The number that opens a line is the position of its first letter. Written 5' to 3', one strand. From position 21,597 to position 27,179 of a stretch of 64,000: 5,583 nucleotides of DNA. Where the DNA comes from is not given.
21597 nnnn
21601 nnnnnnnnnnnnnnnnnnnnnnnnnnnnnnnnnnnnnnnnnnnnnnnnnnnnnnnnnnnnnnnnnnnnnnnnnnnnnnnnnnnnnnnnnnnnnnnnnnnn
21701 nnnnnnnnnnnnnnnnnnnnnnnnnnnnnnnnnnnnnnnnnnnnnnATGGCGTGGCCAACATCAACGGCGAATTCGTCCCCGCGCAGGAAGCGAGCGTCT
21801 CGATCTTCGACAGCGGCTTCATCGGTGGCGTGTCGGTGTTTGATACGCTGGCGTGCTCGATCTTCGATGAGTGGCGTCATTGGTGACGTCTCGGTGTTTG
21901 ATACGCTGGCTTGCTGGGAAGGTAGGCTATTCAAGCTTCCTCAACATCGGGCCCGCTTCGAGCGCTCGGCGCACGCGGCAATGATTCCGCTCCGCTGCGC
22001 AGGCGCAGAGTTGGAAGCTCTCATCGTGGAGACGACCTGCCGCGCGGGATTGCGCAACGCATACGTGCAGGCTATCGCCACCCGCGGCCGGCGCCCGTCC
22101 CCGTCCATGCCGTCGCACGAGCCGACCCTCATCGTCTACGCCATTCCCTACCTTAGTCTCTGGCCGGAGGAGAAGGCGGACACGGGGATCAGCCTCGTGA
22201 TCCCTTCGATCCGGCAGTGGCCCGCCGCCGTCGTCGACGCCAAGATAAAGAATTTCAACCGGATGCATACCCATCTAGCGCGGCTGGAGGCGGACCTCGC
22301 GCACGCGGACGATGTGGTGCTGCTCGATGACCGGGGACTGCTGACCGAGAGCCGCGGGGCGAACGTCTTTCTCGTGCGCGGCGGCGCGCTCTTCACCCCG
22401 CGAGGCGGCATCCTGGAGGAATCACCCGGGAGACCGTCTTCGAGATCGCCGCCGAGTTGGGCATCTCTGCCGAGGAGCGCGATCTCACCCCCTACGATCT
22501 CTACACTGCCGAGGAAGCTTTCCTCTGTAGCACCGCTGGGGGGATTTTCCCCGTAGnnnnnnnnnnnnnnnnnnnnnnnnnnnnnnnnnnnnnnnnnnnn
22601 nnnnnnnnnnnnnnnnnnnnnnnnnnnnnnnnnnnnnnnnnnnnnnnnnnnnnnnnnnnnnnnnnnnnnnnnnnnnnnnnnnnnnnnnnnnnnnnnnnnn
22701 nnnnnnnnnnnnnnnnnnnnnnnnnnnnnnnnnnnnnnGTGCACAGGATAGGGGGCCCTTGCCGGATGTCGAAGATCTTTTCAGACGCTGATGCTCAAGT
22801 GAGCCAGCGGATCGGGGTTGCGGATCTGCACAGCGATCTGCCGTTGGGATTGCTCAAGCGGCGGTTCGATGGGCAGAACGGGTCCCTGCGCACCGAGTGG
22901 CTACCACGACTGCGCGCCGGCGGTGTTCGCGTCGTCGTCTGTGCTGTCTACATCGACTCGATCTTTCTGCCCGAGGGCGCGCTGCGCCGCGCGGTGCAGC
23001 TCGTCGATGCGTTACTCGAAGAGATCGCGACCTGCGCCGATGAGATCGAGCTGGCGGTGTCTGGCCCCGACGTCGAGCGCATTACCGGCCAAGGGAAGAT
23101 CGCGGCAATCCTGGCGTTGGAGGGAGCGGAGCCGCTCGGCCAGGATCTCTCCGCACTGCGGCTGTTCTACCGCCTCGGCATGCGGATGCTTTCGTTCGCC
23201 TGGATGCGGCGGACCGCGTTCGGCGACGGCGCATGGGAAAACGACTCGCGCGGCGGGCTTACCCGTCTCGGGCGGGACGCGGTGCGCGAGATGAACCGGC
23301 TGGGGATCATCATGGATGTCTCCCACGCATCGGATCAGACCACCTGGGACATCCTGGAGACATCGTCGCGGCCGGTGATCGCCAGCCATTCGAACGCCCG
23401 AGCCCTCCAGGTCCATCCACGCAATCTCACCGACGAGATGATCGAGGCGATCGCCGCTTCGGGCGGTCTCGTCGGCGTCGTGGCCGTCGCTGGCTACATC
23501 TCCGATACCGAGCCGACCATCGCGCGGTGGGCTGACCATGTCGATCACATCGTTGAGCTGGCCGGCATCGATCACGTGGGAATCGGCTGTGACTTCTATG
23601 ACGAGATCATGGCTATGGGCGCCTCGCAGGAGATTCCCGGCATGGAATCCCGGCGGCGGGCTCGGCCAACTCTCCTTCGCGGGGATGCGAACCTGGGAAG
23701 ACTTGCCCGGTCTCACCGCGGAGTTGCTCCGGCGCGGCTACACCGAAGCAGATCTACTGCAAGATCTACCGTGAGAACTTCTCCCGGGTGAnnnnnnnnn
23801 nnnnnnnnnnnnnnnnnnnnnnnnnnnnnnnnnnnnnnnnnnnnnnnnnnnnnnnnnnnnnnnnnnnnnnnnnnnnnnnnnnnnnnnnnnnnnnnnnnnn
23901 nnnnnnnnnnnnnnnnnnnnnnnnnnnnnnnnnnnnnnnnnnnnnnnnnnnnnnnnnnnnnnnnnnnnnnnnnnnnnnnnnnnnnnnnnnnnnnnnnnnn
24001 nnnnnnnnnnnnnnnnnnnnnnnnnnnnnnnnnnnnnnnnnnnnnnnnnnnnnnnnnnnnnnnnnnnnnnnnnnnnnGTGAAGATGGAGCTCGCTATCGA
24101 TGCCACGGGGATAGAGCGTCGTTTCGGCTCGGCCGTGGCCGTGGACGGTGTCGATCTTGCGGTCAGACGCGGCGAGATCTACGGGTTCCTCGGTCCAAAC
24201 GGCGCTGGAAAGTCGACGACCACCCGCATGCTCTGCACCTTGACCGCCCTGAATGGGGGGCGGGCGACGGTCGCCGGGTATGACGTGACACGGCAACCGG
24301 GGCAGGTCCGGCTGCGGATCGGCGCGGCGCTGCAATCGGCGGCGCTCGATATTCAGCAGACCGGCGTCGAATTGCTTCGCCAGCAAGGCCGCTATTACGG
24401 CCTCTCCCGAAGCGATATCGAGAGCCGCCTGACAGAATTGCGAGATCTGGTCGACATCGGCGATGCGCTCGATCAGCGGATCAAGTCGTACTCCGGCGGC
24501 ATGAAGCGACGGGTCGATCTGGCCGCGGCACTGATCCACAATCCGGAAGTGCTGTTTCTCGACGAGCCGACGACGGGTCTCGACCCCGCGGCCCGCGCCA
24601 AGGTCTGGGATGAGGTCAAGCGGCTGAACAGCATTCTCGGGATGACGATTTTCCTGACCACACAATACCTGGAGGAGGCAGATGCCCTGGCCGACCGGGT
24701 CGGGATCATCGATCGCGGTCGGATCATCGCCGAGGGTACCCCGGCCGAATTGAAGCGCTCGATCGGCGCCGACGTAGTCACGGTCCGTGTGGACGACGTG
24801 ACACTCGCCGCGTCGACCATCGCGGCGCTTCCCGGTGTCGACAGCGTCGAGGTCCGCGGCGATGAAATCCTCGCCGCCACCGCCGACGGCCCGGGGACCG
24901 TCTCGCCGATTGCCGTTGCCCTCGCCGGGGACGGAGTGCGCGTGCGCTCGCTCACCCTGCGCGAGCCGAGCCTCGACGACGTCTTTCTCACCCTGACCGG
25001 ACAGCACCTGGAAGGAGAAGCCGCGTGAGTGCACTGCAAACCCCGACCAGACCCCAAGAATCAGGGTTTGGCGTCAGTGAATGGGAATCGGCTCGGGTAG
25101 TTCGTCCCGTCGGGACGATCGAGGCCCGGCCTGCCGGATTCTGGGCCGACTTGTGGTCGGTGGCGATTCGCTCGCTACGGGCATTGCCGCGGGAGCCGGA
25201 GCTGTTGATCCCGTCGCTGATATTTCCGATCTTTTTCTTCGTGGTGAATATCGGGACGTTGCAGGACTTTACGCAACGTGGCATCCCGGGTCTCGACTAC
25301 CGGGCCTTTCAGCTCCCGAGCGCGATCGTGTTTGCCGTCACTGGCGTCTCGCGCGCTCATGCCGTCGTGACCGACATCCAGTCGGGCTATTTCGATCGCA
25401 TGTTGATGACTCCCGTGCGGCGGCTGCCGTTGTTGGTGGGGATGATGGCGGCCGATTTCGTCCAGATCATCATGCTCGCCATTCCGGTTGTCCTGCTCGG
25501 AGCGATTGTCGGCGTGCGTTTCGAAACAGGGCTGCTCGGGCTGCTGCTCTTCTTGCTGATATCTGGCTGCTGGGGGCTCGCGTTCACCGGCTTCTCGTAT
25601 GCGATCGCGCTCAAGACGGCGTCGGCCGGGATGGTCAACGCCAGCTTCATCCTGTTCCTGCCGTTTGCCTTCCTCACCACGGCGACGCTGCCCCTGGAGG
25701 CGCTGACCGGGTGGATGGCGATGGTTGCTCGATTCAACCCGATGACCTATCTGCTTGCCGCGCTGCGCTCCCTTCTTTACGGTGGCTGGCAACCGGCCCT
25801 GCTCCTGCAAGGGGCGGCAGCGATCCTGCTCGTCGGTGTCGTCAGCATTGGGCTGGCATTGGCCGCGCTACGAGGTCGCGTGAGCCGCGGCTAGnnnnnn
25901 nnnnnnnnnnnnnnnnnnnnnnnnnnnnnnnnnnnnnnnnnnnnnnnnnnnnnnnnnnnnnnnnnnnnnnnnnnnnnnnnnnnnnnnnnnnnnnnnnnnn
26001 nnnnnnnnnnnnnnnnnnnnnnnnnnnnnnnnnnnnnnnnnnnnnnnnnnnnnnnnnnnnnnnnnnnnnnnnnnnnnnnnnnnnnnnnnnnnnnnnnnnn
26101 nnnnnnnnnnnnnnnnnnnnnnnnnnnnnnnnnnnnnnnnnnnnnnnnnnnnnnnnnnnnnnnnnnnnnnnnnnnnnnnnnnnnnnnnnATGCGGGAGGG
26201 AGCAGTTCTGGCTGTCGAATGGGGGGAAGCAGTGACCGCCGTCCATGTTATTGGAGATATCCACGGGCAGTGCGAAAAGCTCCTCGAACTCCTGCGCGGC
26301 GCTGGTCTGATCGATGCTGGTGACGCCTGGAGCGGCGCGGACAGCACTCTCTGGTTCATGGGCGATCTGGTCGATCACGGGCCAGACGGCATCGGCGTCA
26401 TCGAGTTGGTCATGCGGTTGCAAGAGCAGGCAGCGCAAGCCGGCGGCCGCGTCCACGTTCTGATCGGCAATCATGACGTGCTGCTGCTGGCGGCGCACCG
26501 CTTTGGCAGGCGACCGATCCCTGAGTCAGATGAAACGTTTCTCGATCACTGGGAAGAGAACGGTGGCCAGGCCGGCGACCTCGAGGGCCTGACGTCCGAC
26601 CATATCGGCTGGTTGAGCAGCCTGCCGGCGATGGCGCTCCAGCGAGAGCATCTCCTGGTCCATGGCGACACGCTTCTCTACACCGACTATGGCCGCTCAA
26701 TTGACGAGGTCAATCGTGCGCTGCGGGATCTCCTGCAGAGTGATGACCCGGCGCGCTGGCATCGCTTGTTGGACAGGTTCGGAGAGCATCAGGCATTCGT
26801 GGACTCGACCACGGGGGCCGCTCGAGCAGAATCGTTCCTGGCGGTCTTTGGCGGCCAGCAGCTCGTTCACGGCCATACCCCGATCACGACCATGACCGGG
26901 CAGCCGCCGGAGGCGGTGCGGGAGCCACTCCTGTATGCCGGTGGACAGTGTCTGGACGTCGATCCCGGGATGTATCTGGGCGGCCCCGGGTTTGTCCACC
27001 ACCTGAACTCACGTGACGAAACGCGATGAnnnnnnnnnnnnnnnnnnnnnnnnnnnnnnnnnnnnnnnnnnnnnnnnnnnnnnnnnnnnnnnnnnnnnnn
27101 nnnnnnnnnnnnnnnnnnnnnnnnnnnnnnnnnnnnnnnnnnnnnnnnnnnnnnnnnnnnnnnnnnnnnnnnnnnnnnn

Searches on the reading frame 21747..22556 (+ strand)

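Call 90: search_protein_families(library=pfam, max_evalue=0.001, proteins=[window:21747-22556:+])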
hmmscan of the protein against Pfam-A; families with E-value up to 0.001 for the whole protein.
window:21747-22556:+ (269 aa): 1 family
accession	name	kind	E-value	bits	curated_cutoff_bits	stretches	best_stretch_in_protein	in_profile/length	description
PF01063.24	Aminotran_4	-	2.8e-31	109.5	28.5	1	50-223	2-173/223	Amino-transferase class IV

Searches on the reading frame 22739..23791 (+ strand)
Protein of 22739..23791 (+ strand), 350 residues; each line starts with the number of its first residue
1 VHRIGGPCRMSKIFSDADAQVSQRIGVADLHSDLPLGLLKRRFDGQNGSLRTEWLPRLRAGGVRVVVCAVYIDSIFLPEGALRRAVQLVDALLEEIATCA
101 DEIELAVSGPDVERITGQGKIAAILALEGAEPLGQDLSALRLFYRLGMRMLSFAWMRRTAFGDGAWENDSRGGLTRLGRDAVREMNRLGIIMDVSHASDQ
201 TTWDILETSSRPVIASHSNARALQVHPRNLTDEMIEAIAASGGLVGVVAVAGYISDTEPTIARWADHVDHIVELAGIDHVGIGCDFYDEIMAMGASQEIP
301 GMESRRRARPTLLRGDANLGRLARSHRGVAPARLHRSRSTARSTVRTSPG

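Call 90: search_protein_families(library=pfam, max_evalue=0.001, proteins=[window:22739-23791:+])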
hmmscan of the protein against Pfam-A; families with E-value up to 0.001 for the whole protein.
window:22739-23791:+ (350 aa): 1 family
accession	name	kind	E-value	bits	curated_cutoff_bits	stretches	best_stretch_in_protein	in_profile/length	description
PF01244.27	Peptidase_M19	-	3.3e-87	293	26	1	23-291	4-276/319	Membrane dipeptidase (Peptidase family M19)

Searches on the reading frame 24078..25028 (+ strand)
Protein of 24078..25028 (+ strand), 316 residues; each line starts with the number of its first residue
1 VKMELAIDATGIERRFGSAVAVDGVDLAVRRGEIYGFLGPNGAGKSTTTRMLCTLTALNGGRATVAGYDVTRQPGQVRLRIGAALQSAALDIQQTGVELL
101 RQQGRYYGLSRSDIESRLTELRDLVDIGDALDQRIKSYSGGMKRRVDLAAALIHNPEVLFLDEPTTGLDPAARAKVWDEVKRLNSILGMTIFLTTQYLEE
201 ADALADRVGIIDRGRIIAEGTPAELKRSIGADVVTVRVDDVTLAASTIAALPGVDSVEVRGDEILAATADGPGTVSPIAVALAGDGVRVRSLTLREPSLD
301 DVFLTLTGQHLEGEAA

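Call 90: search_protein_families(library=pfam, max_evalue=0.001, proteins=[window:24078-25028:+])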
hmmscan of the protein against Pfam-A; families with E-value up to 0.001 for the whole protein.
window:24078-25028:+ (316 aa): 3 families
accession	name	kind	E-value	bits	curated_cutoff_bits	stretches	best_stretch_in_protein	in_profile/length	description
PF00005.33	ABC_tran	-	3e-27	96.3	25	1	23-166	2-137/137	ABC transporter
PF13732.12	DrrA1-3_C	-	1.6e-11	45.2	27.4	1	220-305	1-79/81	ATP-binding protein DrrA1-3-like, C-terminal domain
PF13304.12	AAA_21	-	8.2e-11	42.9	27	1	124-196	224-298/304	AAA domain, putative AbiEii toxin, Type IV TA system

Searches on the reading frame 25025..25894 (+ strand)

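Call 90: search_protein_families(library=pfam, max_evalue=0.001, proteins=[window:25025-25894:+])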
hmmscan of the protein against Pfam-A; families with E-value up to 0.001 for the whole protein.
window:25025-25894:+ (289 aa): 2 families
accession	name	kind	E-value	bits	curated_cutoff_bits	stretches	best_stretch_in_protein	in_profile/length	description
PF01061.29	ABC2_membrane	-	9.6e-16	58.4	26.9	1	43-252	3-211/211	ABC-2 type transporter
PF12698.13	ABC2_membrane_3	-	1.2e-10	41.4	31.6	1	101-279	171-346/347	ABC-2 family transporter protein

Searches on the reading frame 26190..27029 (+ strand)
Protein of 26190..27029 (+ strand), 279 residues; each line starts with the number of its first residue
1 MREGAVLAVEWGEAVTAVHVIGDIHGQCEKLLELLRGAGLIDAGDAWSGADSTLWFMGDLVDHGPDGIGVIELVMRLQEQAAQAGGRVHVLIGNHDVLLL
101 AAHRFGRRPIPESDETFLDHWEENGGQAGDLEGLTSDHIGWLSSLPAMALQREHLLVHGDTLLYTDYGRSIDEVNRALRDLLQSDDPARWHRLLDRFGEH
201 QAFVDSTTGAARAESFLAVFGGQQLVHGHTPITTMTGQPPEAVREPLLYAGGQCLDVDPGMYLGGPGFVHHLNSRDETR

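Call 90: search_protein_families(library=pfam, max_evalue=0.001, proteins=[window:26190-27029:+])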
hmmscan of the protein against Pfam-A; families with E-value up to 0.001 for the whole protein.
window:26190-27029:+ (279 aa): 1 family
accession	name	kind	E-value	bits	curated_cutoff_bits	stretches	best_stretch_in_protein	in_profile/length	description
PF00149.33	Metallophos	-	5.5e-16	60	21.5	1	18-231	3-189/191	Calcineurin-like phosphoesterase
